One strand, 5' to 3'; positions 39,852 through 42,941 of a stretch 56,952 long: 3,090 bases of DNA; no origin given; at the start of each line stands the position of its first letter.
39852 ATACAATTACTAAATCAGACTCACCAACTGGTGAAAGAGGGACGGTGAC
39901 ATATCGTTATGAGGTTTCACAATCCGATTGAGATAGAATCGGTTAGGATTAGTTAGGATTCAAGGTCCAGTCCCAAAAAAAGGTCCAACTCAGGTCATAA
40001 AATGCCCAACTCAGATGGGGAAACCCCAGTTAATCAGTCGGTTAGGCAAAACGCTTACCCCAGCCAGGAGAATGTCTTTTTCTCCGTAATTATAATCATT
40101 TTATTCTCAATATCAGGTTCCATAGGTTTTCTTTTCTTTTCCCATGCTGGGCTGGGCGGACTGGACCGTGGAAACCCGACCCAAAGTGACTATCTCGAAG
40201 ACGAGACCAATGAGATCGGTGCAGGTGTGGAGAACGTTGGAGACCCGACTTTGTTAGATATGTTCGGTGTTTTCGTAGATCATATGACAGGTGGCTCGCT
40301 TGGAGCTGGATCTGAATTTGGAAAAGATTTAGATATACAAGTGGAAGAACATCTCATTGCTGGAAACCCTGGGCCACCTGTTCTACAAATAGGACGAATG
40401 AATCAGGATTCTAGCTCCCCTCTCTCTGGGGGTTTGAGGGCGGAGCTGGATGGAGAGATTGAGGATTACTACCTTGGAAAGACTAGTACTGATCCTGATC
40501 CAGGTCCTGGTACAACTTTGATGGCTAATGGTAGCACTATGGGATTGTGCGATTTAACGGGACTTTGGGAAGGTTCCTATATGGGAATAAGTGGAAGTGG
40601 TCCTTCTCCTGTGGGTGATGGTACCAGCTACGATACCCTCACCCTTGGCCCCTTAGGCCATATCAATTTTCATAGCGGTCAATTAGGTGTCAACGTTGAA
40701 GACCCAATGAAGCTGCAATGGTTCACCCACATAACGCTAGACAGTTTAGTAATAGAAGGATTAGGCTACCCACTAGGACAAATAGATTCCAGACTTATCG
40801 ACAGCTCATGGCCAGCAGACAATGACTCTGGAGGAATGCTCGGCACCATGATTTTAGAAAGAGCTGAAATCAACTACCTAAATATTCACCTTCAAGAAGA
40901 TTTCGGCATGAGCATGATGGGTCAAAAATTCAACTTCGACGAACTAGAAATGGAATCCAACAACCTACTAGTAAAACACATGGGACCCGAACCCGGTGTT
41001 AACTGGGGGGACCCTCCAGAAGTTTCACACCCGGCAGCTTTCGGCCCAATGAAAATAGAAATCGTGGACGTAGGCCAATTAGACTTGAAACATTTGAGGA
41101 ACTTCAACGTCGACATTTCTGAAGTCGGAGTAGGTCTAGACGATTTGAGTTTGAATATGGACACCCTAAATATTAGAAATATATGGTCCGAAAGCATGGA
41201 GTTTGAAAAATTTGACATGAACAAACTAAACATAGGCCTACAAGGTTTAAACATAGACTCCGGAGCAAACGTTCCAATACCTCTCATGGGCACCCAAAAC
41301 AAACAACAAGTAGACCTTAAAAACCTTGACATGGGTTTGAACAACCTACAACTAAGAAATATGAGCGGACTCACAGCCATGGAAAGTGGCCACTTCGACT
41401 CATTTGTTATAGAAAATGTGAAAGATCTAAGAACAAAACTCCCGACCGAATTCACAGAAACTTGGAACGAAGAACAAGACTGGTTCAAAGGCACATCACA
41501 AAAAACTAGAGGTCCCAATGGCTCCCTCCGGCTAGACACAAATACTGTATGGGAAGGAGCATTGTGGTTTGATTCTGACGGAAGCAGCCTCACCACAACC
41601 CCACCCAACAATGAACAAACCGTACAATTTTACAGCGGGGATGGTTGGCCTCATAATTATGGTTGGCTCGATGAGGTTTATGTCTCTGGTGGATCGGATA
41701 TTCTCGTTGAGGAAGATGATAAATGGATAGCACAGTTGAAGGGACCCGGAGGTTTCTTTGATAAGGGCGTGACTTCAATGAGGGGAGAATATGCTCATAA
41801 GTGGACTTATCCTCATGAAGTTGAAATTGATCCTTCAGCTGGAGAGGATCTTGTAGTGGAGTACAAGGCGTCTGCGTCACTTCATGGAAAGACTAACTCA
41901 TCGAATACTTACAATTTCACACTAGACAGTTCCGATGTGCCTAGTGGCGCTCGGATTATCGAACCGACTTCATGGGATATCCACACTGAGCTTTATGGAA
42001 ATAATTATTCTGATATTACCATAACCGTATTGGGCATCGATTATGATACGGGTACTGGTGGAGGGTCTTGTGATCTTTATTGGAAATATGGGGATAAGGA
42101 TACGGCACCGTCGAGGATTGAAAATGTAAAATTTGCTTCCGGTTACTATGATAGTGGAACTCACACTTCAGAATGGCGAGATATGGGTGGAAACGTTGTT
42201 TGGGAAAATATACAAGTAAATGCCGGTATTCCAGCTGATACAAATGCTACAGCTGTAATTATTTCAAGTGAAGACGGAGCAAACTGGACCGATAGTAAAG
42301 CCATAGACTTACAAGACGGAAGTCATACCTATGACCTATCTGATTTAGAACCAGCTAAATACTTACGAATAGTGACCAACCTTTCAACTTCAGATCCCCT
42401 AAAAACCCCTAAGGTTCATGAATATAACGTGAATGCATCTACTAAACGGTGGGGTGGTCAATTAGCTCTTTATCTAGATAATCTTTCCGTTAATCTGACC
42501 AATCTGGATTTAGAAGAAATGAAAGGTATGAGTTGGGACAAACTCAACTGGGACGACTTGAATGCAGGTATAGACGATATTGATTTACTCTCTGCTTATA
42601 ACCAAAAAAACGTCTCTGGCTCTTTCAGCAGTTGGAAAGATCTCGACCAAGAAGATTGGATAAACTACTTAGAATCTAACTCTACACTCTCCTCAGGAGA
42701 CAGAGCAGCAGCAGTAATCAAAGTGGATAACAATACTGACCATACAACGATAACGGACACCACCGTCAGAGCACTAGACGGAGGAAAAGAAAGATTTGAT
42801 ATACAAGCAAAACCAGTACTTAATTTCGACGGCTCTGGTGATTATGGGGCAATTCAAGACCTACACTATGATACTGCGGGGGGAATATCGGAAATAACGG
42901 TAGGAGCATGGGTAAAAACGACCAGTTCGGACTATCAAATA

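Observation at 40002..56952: Giant (at least 5,650-codon) surface-protein ORF that the ORF track does not show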

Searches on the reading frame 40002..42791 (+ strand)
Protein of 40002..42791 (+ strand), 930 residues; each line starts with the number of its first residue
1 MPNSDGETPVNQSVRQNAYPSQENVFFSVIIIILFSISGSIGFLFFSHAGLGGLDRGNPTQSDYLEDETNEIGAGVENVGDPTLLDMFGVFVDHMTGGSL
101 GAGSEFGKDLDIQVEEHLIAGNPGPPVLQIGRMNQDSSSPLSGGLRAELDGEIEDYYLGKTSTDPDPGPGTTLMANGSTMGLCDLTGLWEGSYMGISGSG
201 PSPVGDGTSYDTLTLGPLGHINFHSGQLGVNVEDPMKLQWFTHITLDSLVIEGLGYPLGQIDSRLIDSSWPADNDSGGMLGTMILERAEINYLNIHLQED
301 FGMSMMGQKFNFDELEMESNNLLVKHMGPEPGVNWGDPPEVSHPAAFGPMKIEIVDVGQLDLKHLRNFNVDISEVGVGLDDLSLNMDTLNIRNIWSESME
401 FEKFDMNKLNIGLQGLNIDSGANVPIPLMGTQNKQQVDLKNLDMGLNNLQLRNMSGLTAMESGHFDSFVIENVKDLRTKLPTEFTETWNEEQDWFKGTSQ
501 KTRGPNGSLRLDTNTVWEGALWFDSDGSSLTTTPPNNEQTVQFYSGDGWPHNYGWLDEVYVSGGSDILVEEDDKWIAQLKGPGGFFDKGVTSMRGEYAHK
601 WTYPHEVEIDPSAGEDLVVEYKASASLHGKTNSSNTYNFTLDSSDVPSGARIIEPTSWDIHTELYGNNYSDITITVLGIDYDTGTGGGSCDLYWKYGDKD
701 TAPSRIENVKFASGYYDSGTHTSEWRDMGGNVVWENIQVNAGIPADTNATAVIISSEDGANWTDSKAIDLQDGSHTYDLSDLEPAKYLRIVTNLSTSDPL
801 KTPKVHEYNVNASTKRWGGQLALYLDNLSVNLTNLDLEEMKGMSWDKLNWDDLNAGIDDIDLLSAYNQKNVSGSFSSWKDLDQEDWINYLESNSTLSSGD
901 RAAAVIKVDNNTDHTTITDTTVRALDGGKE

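Call 15: find_homologous_proteins(query=window:40002-42791:+, max_evalue=0.001)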
Query window:40002-42791:+: 8000 candidates shared short words with the query, none scored E <= 0.001.

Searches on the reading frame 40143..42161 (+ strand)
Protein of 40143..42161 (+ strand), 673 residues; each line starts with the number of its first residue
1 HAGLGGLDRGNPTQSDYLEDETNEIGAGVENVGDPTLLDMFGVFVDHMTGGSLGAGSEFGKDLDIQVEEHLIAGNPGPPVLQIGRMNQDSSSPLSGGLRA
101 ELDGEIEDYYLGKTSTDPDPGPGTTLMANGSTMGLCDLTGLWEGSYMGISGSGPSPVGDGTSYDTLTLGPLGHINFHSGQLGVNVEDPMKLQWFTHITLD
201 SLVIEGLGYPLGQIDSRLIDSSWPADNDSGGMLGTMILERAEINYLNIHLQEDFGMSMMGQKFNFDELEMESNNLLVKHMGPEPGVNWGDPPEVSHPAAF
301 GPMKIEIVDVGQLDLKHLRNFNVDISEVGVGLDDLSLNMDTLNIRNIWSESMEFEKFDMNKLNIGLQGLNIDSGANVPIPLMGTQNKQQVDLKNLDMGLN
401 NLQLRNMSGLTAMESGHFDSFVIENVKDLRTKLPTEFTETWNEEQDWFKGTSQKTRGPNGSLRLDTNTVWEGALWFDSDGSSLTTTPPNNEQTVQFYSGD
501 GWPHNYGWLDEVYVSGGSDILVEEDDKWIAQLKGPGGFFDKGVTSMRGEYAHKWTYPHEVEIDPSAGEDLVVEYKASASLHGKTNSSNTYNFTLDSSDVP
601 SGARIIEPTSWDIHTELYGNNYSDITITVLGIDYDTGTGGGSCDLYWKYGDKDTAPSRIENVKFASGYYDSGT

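Call 67: search_solved_structures(query=window:40143-42161:+, max_evalue=1)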
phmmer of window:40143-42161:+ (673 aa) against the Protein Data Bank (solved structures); distinct sequences matched with E-value up to 1: 1.
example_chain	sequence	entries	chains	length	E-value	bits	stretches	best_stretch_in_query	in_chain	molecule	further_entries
2plt_A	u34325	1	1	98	0.77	11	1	489-559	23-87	PLASTOCYANIN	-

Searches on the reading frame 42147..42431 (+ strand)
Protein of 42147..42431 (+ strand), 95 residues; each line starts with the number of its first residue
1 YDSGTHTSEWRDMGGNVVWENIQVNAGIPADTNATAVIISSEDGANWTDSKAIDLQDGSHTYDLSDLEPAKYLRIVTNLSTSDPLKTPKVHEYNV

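Call 22: search_protein_families(library=pfam, proteins=[window:42147-42431:+], max_evalue=1)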
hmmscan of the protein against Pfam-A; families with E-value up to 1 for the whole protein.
window:42147-42431:+ (95 aa): 0 families

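Call 25: search_solved_structures(query=A2, max_evalue=10)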
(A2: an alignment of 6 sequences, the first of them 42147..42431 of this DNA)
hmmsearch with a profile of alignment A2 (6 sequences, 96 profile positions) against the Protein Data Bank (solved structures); distinct sequences matched with E-value up to 10: 4.
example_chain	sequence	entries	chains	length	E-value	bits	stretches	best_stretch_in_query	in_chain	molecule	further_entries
1us2_A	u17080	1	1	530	0.5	13.7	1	16-54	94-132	ENDO-BETA-1,4-XYLANASE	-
1us3_A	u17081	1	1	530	0.52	13.7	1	16-54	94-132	ENDO-BETA-1,4-XYLANASE PRECURSOR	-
1gny_A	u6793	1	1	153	0.54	13.6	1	16-54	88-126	XYLANASE 10C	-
5zu6_A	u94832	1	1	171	0.69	13.3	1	11-83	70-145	CBM32 domain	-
